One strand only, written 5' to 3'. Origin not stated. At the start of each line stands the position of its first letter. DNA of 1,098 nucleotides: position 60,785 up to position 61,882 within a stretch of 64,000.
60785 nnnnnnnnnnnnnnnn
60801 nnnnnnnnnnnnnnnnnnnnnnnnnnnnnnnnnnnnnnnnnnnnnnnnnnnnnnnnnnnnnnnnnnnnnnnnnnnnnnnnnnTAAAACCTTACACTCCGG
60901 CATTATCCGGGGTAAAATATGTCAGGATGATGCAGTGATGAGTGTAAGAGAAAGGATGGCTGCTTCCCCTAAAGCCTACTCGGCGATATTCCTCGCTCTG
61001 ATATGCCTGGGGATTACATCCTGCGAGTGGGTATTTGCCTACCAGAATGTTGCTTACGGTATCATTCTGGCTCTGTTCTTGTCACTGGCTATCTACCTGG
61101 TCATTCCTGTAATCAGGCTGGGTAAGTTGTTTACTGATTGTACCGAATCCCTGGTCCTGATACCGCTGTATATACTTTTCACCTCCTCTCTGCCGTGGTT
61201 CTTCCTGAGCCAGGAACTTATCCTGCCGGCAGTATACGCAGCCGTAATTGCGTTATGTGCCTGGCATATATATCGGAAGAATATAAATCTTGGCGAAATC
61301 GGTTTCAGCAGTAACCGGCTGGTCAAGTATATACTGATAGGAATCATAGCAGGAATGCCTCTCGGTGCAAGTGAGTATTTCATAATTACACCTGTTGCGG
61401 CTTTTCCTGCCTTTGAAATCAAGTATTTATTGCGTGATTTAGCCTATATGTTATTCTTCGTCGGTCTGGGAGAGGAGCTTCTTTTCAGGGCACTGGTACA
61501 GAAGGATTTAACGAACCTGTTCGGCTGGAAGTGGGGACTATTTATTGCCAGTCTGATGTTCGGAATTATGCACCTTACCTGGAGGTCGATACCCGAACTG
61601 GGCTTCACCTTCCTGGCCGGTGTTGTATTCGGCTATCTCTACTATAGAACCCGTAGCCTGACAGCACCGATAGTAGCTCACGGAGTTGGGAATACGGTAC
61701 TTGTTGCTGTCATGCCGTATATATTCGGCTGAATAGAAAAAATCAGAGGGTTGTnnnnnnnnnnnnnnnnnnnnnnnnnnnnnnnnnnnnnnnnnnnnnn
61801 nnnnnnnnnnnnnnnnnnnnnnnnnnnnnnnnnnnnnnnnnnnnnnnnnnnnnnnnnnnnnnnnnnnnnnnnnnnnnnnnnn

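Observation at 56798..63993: Archaeal-type PEF-CTERM / archaeosortase-like sorting system embedded in a bacterial glycan locus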

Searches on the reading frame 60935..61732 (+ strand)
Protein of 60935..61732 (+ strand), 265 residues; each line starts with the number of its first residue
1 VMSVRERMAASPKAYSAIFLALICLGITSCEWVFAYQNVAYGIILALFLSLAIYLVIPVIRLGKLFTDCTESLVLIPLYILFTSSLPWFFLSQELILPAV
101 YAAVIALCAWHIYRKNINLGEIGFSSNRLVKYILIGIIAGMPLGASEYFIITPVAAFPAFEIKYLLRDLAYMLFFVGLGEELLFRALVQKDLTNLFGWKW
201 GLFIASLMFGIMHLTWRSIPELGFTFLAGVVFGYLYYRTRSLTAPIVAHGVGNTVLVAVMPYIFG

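Call 3: search_protein_families(library=ncbifam, proteins=[window:60935-61732:+], max_evalue=0.01)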
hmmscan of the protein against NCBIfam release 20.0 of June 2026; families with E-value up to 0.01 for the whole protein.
window:60935-61732:+ (265 aa): 13 families
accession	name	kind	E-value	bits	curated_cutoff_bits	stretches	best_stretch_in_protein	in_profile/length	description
NF041647.1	ABC_perm_CPBP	equivalog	3.6e-13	49.2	435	1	168-260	541-634/636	ABC transporter permease subunit/CPBP intramembrane protease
NF040914.1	Mrt_core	domain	2e-11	43.9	100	1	169-259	4-104/108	myxosortase family intramembrane protease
NF040589.1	CPBP_Synerg_MrtS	equivalog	5e-11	43.1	130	1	178-261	85-168/170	Synerg-CTERM system glutamic-type intramembrane protease MrtS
NF033192.3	CPBP_JDVT_MrtJ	equivalog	1.9e-10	41.3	75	1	170-258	2-97/98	JDVT-CTERM system glutamic-type intramembrane protease MrtJ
TIGR04162.1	exo_VPEID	exception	1.7e-09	37.1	150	1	174-259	423-506/516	exosortase E/protease, VPEID-CTERM system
NF040674.1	CPBP_fam_MrtP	equivalog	2.9e-09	36.9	250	1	165-260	245-350/354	myxosortase MrtP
NF050068.1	Rv0804_CPBP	equivalog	2.9e-08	33.6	200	1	179-250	106-183/197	Rv0804 family intramembrane glutamic endopeptidase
TIGR03008.1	pepcterm_CAAX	equivalog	5.7e-07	29.6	81.05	1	180-257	131-210/222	CAAX prenyl protease-related protein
NF040594.1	CPBP_fam_MrtC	equivalog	1.3e-06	28.4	195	1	155-254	104-213/221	myxosortase MrtC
NF047635.1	CPBP_Sphingo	equivalog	7.7e-05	22.2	225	1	167-257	129-235/237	CPBP family intramembrane glutamic endopeptidase, BDIM_20840 family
NF040915.1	CPBP_fam_MrtZ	exception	0.0018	17.7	325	1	166-256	165-264/275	myxosortase MrtZ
NF040590.1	CPBP_Pyro_MrtA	exception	0.0038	17.5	200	1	92-255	20-187/194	CPBP family archaeomyxosortase MrtA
NF046050.1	CPBP_fam_MroQ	equivalog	0.0087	15.5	270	1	203-259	170-223/243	intramembrane glutamic endopeptidase MroQ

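Call 4: search_protein_families(library=pfam, proteins=[window:60935-61732:+], max_evalue=0.01)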
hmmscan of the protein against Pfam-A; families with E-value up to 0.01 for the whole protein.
window:60935-61732:+ (265 aa): 2 families
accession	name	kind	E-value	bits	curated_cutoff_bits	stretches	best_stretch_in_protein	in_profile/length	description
PF02517.21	Rce1-like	-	4.9e-21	75.3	22.4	1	168-254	7-92/93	Type II CAAX prenyl endopeptidase Rce1-like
PF19217.5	CoV_NSP4_N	-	0.003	17.2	25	1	19-114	238-329/353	Coronavirus replicase NSP4, N-terminal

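Call 62: search_solved_structures(query=window:60935-61732:+, max_evalue=1, show_alignments=1)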
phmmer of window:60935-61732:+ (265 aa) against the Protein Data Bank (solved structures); distinct sequences matched with E-value up to 1: 0.
